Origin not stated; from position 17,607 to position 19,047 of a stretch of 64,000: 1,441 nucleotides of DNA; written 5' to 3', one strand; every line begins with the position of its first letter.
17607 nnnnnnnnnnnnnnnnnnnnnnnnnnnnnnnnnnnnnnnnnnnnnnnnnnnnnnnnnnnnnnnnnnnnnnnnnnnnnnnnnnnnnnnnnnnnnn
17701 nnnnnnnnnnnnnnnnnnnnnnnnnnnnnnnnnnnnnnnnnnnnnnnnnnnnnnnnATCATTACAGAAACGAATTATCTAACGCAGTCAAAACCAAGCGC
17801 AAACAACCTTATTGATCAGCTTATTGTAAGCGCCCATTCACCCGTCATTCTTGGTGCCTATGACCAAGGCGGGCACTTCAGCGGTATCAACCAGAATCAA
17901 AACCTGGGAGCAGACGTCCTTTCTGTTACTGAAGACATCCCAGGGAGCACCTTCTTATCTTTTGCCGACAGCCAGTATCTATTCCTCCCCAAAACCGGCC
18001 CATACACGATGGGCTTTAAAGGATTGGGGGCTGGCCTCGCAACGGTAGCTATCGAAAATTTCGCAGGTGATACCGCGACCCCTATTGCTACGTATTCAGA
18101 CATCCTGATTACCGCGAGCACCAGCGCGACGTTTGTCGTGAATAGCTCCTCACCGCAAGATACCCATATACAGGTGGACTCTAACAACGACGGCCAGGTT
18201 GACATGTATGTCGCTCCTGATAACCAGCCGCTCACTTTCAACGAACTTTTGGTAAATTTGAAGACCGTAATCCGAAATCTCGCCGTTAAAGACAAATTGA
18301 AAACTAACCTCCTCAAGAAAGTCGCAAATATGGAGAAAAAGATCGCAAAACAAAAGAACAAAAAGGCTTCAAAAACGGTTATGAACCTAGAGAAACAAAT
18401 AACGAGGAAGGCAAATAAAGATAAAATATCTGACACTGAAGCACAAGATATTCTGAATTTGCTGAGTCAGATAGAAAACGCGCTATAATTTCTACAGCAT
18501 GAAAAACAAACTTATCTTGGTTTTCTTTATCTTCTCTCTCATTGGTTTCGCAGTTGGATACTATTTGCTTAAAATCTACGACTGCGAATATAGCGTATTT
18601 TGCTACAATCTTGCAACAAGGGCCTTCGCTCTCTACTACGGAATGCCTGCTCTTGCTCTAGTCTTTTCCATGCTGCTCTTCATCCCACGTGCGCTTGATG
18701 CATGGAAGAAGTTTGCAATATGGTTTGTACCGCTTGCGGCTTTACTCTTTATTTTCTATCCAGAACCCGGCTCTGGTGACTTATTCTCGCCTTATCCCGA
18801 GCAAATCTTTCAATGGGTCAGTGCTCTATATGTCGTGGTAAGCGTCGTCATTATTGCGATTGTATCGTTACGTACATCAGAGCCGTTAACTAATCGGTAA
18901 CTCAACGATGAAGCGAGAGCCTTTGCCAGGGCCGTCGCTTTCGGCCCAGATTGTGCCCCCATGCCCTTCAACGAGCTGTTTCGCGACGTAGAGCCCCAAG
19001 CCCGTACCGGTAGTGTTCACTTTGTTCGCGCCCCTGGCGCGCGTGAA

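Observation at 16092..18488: Secreted LCAT-family lipase/acyltransferase with Lys-rich coiled-coil tail, at the edge of the tRNA cluster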

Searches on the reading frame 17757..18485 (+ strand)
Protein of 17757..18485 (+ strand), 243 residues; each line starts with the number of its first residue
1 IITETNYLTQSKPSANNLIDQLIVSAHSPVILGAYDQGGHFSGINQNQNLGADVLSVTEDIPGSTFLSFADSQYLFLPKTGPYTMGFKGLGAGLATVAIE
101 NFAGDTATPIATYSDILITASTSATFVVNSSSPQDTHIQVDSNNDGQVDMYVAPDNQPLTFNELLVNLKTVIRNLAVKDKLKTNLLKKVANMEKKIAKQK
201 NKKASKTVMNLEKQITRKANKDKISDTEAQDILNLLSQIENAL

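Call 58: predict_structure(alignment_id=A4)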
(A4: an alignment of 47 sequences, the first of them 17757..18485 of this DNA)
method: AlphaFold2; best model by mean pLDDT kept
length: 243 residues; sequences in the alignment: 47
mean_pLDDT: 91.0   pTM: 0.82
mean pLDDT of the five models: 91.0, 90.6, 90.1, 88.8, 87.9
residues with pLDDT >= 90: 195; 70-90: 32; 50-70: 12; < 50: 4
segments of 3 or more residues with pLDDT < 50: 1-4
pLDDT, mean of each block of 10 residues (from residue 1): 52 72 94 97 92 92 94 95 96 96 93 95 96 96 94 94 94 91 95 92 92 90 87 95 90
secondary structure, 60 per line:
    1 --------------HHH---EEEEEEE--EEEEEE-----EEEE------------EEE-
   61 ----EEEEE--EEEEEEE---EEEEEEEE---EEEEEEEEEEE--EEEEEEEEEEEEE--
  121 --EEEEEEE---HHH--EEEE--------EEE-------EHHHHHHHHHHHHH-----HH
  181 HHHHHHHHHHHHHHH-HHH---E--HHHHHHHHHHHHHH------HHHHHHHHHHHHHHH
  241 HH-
elements in order: E21-27 E30-35 E41-44 E57-59 E65-69 E72-78 E82-89 E93-103 E106-118 E123-129 E138-141 E150-152 H161-173 H179-195 H206-219 H226-242

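Call 60: fold_search(model_id=the predicted structure, library=pdb)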
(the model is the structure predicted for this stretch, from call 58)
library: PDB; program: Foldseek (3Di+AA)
matches with E <= 10: 1205; with E <= 0.001: 0
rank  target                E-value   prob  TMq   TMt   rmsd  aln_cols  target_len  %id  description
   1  6asy_A                3.0e-03  0.44  0.19  0.09  26.6       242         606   13  BiP-ATP2 (released 2017-12-06)
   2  9ard_A                3.6e-03  0.47  0.13  0.20  15.1       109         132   15  Structure of Pycsar EcPycC cyclase immunoglobulin-like AGS-C domain (released 2024-06-19)
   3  4b9q_B                4.3e-03  0.54  0.21  0.10  25.0       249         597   11  Open conformation of ATP-bound Hsp70 homolog DnaK (released 2012-11-14)
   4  5tky_A                7.9e-03  0.54  0.23  0.11  24.5       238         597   10  Crystal structure of the co-translational Hsp70 chaperone Ssb in the ATP-bound, open conformation (released 2016-11-16)
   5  3s96_D                1.1e-02  0.35  0.18  0.21  19.9       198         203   12  Crystal structure of 3B5H10 (released 2012-02-15)
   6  9bls_A                1.2e-02  0.33  0.20  0.10  19.7       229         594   13  Structure of the human mitochondrial Hsp70 (mortalin; R126W mutant) bound to nucleotide exchange factor GrpEL1 (WT) (released 2025-01-15)
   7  3u6g_B                1.3e-02  0.54  0.20  0.33  10.2       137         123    8  Crystal structure of a domain of unknown function, DUF4425 (BVU_3708) from Bacteroides vulgatus ATCC 8482 at 1.35 A re (released 2011-11-02)
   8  9a5j_A                2.2e-02  0.16  0.16  0.08  18.0       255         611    9  Integrative model of DNAK-GUDB by crosslinking MS and deep learning (released 2024-09-18)
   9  4uzg                  2.3e-02  0.15  0.14  0.12  21.9       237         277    8  Crystal structure of group B streptococcus pilus 2b backbone protein SAK_1440 (released 2015-05-13)
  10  8zca_D                2.4e-02  0.21  0.16  0.17  17.0       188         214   12  Crystal structure of human CD47 ECD bound to Fab of Hu1C8 (released 2025-05-07)
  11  7amp_B                2.9e-02  0.28  0.19  0.19  17.8       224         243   14  Crystal structure of the complex of HuJovi-1 Fab with the human A6 T-cell receptor TRBC1 (released 2022-04-20)
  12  3u6g_A                3.1e-02  0.47  0.20  0.34  10.1       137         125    6  Crystal structure of a domain of unknown function, DUF4425 (BVU_3708) from Bacteroides vulgatus ATCC 8482 at 1.35 A re (released 2011-11-02)
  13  7u9o_H                3.1e-02  0.28  0.18  0.21  18.7       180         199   10  SARS-CoV-2 spike trimer RBD in complex with Fab NE12 (released 2022-11-23)
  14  7rth_L                3.3e-02  0.10  0.13  0.14  20.7       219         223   10  Crystal structure of an anti-lysozyme nanobody in complex with an anti-nanobody Fab "NabFab" (released 2021-09-01)
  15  3roh                  3.3e-02  0.09  0.12  0.10  19.0       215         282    6  Crystal Structure of Leukotoxin (LukE) from Staphylococcus aureus subsp. aureus COL. (released 2011-05-04)
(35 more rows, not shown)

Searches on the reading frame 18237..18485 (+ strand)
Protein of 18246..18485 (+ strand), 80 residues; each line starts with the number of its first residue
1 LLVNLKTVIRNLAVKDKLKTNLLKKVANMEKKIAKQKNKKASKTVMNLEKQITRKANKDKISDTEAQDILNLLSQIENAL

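Call 26: search_protein_families(library=pfam, proteins=[window:18246-18485:+], max_evalue=10)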
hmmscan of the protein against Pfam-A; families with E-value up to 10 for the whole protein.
window:18246-18485:+ (80 aa): 12 families
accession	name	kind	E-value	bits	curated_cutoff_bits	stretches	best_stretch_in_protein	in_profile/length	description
PF22888.1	FIMAH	-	0.0011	19.9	24.8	1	11-69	14-72/81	FIMAH domain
PF22022.2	Phage_int_M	-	0.0059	17.3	27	1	29-78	9-58/96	Phage integrase central domain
PF05713.17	MobC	-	0.031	15.2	23.2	1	51-80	13-42/45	Bacterial mobilisation protein (MobC)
PF24117.1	DUF7391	-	0.079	13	27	1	9-63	23-79/153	Family of unknown function (DUF7391)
PF00899.27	ThiF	-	0.12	11.9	28.1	1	20-72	58-110/238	ThiF family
PF03234.19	CDC37_N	-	0.13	13.7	26.1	1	7-77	46-124/129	Cdc37 N terminal kinase binding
PF04871.18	Uso1_p115_C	-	0.24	12.1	28.4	1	23-78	27-88/121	Uso1 / p115 like vesicle tethering protein, C terminal region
PF25539.1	Bestrophin_2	-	0.3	11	27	1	15-79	134-198/288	Bacterial/Fungal Bestrophin protein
PF10593.14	Z1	-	0.31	11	25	1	9-75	33-99/228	Z1 domain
PF19553.4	DUF6076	-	0.36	11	23.5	1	24-74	85-135/168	Family of unknown function (DUF6076)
PF07812.18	TfuA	-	0.6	10.4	30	1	35-76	72-113/119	TfuA-like protein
PF08747.16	BrxB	-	0.61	10.6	26.8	1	17-69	17-63/124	BREX protein BrxB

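Call 42: search_protein_families(library=pfam, alignment_id=A3, max_evalue=0.01)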
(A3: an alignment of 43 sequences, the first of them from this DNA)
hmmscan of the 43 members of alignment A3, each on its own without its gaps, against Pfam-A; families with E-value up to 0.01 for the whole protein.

A. member 1, seq(83 aa): 2 families
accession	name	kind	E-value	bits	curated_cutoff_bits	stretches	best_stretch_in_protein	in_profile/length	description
PF22888.1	FIMAH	-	0.00094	20.2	24.8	1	13-72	13-72/81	FIMAH domain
PF22022.2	Phage_int_M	-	0.0065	17.1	27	1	32-81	9-58/96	Phage integrase central domain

B. families by the number of members that match (of 43 scanned): 12 families
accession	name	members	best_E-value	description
PF22888.1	FIMAH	9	6.3e-07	FIMAH domain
PF03234.19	CDC37_N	8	0.0014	Cdc37 N terminal kinase binding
PF22022.2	Phage_int_M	3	0.0016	Phage integrase central domain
PF09888.14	DUF2115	2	0.0056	Uncharacterized protein conserved in archaea (DUF2115)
PF04012.17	PspA_IM30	1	0.0014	PspA/IM30 family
PF22120.2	T6SS_Tse3_N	1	0.0029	T6SS, Peptidoglycan muramidase Tse3, N-terminal domain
PF01441.24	Lipoprotein_6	1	0.0033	Lipoprotein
PF18858.6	LPD39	1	0.0047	Large polyvalent protein associated domain 39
PF19445.4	eIF3h_C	1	0.0071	C-terminal region of eIF3h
PF03978.18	Borrelia_REV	1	0.0076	Borrelia burgdorferi REV protein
PF15704.10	Mt_ATP_synt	1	0.0084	Mitochondrial ATP synthase subunit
PF11727.13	ISG65-75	1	0.0099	Invariant surface glycoprotein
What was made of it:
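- On FIMAH domain (Pfam PF22888): The window copy scores 19.9-20.2 bits against a cutoff of 24.8 (calls 26, 42). 9 of 43 family copies match at E <= 0.01, best 6.3e-07 (call 42).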

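Call 43: search_solved_structures(query=A3, max_evalue=1, show_alignments=1)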
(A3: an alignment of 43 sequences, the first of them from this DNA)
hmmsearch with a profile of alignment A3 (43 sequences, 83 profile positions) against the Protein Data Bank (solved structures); distinct sequences matched with E-value up to 1: 7.
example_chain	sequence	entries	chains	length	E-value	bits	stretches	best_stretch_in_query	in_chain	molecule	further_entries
9y6s_4d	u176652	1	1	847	0.017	18.7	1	6-66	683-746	Leucine-rich repeat protein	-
7opb_D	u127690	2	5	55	0.25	15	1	29-71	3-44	IL7R binder | Miniprotein Binder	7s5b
3dby_A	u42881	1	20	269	0.35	14.5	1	22-66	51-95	uncharacterized protein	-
2lse_A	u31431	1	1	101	0.74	13.4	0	22-62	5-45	Four Helix Bundle Protein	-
7o9f_A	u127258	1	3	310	0.76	13.4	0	48-73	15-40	Signal recognition particle protein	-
4ypl_A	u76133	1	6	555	0.88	13.2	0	5-35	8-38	Lon protease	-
8k3y_F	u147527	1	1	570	0.99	13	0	5-35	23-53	Lon protease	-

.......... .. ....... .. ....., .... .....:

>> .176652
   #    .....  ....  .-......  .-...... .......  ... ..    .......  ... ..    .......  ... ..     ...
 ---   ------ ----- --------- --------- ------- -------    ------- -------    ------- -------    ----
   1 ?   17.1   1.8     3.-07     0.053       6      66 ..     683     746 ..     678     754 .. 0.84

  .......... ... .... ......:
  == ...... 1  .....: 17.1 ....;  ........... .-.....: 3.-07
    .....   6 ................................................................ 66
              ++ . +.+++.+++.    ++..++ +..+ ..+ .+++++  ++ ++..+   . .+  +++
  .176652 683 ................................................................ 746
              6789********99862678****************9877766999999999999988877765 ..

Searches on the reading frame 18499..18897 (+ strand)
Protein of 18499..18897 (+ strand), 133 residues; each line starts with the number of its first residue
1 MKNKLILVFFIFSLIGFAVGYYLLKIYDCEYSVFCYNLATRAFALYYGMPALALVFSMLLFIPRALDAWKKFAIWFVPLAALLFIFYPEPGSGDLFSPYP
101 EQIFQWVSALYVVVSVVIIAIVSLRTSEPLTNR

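Call 13: search_protein_families(library=pfam, proteins=[window:18499-18897:+], max_evalue=0.001)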
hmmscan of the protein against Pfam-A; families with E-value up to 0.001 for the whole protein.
window:18499-18897:+ (133 aa): 0 families

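Call 26: search_protein_families(library=pfam, proteins=[window:18499-18897:+], max_evalue=10)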
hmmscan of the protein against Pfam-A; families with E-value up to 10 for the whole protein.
window:18499-18897:+ (133 aa): 2 families
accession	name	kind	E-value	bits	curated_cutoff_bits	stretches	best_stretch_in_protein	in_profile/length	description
PF09843.14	DUF2070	-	0.87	8.3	30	1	8-123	81-168/561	Predicted membrane protein (DUF2070)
PF13664.11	DUF4149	-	0.93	10.2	24.6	1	37-83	32-81/102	Domain of unknown function (DUF4149)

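Call 34: find_homologous_proteins(query=window:18499-18897:+)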
Query window:18499-18897:+ (133 aa): 226 proteins with E <= 0.001 among 279 candidates; the best 120 are listed.
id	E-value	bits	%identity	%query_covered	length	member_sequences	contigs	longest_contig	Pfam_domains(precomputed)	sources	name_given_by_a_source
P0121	1.7e-79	282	100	100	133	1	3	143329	-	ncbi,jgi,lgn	jgi:hypothetical protein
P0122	4.6e-58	213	76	96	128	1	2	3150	-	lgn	-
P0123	1.5e-53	198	73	96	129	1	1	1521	-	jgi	-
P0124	2.7e-52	194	70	95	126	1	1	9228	-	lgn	-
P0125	1.0e-51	192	66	98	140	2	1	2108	-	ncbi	-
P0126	1.8e-49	185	70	89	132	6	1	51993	-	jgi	-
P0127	2.2e-49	185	64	95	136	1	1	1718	-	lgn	-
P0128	5.5e-49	184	61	95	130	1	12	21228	-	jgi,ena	-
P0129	5.8e-49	184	65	82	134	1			-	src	-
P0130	7.9e-49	183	68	89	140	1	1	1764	-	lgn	-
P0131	1.2e-48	183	69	87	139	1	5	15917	-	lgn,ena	-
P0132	2.5e-48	182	64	96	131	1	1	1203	-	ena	-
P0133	2.7e-48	181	69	89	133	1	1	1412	PF02656.21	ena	-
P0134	4.5e-48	181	63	95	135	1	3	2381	-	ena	-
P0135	6.2e-48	180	68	88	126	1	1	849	-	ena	-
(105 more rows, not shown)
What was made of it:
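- Partner conservation: 55-76% identity (call 34), which is higher than for the enzyme. The partner is conserved like a core gene (call 34).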

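Call 36: find_encoding_contigs(protein=P0121, flank=4000, max_places=3)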
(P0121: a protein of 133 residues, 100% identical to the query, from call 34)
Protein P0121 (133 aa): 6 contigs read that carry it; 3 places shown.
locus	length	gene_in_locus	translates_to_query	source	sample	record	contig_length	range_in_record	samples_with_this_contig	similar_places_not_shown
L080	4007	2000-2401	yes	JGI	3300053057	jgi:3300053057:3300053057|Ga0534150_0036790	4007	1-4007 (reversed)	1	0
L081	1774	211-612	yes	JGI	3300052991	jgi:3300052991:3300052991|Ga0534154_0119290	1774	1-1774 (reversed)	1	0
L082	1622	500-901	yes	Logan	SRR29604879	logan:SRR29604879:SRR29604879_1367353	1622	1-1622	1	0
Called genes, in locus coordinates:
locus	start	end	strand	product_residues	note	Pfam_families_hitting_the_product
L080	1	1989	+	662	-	?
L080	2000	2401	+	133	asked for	-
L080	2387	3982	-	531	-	PF16927:HisKA_7TM, PF00512:HisKA, PF02518:HATPase_c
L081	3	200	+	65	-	?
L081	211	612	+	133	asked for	-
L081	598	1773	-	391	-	?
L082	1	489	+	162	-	?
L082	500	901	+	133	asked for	-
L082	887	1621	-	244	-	?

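Call 56: search_protein_representatives(alignment_id=A2)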
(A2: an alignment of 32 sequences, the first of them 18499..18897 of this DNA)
Query: 32 sequences, 136 profile positions. Proteins with E-value up to 0.001 (for the whole library): 517; up to 1e-10: 124; up to 1e-30: 22. The best 150 are listed.
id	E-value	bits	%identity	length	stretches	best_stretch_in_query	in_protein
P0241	7.2e-57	207.5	-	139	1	1-135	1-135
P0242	8.4e-49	181.3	-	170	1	6-131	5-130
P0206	2.7e-42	160.3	-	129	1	1-131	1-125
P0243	2.3e-40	154.0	-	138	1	3-132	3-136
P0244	8.1e-39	149.0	-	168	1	4-128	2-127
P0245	1.2e-37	145.2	-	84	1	55-132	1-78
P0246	2.8e-37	144.0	-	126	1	1-130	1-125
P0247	3.6e-36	140.4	-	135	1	3-134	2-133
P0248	5.1e-36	139.9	-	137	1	6-131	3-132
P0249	7.9e-36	139.3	-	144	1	5-133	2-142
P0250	1.6e-35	138.3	-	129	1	1-133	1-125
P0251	4.9e-35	136.7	-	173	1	1-134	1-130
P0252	8.0e-35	136.1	-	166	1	1-131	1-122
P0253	1.2e-34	135.5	-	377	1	48-133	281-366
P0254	2.2e-34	134.6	-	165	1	1-131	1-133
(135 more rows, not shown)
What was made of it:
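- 18499..18900 (+): Partner gene: a 133-aa protein with four predicted membrane helices, starting 10 nt after the enzyme's stop codon. It belongs to an unannotated family. An exhaustive search finds 517 clusters (call 56).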
